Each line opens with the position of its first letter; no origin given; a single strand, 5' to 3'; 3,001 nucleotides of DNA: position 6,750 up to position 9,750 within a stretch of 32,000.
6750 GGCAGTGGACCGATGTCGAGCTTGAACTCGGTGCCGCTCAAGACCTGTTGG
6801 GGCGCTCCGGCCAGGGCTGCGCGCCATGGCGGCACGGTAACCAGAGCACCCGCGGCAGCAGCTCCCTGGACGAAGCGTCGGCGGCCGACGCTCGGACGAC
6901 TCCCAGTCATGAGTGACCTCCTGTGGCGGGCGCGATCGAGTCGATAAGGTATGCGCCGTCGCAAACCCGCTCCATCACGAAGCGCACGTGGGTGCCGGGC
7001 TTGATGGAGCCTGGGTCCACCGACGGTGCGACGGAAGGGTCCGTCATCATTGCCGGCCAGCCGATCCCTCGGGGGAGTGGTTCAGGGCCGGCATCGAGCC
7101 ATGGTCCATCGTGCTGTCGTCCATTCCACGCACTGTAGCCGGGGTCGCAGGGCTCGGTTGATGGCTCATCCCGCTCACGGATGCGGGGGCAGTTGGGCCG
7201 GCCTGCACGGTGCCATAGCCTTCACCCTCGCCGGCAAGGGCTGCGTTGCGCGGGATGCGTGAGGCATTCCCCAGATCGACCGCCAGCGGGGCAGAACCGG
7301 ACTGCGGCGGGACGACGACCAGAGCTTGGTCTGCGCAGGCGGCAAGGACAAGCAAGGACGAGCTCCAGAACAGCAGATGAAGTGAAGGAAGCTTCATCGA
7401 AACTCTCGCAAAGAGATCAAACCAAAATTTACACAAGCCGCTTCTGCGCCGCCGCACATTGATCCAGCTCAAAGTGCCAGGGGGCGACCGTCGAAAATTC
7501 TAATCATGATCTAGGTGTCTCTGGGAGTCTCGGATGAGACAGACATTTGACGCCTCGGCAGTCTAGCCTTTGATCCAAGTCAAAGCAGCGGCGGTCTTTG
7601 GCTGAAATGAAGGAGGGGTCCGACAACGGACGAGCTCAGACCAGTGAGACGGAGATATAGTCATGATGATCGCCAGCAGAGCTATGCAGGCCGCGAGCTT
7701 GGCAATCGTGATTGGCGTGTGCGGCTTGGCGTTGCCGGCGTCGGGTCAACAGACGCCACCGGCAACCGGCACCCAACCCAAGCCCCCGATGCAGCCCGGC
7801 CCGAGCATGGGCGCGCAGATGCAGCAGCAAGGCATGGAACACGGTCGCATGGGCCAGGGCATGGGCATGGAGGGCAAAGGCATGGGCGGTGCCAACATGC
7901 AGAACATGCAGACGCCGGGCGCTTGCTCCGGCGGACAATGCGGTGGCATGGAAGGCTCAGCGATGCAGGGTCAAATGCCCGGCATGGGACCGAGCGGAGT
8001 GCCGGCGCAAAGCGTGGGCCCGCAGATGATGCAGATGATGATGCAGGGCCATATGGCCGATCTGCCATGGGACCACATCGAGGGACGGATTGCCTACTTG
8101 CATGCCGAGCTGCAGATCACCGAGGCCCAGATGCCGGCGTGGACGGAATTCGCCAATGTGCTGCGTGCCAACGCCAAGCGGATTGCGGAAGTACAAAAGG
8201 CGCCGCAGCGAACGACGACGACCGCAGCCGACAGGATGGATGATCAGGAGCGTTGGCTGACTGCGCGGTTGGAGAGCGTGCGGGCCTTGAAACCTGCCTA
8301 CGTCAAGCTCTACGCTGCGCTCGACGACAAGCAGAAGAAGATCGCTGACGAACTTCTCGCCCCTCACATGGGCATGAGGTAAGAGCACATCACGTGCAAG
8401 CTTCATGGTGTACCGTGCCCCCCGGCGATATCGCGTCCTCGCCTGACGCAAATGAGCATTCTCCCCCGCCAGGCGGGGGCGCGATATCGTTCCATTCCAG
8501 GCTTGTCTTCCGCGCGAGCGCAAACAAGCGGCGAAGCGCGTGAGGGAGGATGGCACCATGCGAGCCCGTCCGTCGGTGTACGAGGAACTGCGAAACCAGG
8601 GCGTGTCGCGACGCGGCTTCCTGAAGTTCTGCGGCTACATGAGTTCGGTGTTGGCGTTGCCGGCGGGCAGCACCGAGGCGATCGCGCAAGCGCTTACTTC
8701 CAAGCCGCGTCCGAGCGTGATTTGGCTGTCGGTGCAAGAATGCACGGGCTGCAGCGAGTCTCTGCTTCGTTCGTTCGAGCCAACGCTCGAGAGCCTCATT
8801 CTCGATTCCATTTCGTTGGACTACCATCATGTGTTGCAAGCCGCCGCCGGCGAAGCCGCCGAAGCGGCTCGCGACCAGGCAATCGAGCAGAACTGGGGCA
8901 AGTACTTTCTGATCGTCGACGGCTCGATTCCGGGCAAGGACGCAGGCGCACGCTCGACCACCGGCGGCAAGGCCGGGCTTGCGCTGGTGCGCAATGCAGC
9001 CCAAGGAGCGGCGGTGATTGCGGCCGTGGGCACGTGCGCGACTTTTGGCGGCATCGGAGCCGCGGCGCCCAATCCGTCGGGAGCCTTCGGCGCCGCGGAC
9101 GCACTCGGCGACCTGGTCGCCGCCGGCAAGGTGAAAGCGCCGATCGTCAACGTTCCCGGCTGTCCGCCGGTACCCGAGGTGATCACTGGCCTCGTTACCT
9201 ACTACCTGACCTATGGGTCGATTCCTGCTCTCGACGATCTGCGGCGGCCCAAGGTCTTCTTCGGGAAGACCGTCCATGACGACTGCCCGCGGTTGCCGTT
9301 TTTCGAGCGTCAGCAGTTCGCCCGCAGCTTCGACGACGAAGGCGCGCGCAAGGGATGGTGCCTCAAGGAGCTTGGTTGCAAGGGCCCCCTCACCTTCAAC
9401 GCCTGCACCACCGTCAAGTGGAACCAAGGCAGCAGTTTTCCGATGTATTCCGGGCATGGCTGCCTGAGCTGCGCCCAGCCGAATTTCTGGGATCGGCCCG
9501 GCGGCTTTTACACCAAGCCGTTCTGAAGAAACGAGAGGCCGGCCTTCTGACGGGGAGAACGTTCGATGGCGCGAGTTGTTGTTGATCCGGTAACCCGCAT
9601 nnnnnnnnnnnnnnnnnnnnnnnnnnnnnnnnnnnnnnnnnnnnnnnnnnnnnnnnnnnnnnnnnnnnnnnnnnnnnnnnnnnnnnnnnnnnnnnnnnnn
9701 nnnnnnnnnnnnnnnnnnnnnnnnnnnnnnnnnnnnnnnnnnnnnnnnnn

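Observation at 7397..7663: Divergent control region with two near-identical 16-mers linking copper resistance to the Spy-like/hydrogenase side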

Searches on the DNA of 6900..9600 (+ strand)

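Call 9: search_dna_similar(query=window:6900-9600:+, collection=plasmids, mode=near, max_rows=15)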
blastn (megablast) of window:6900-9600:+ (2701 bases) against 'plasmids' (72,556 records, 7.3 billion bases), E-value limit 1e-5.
No match.
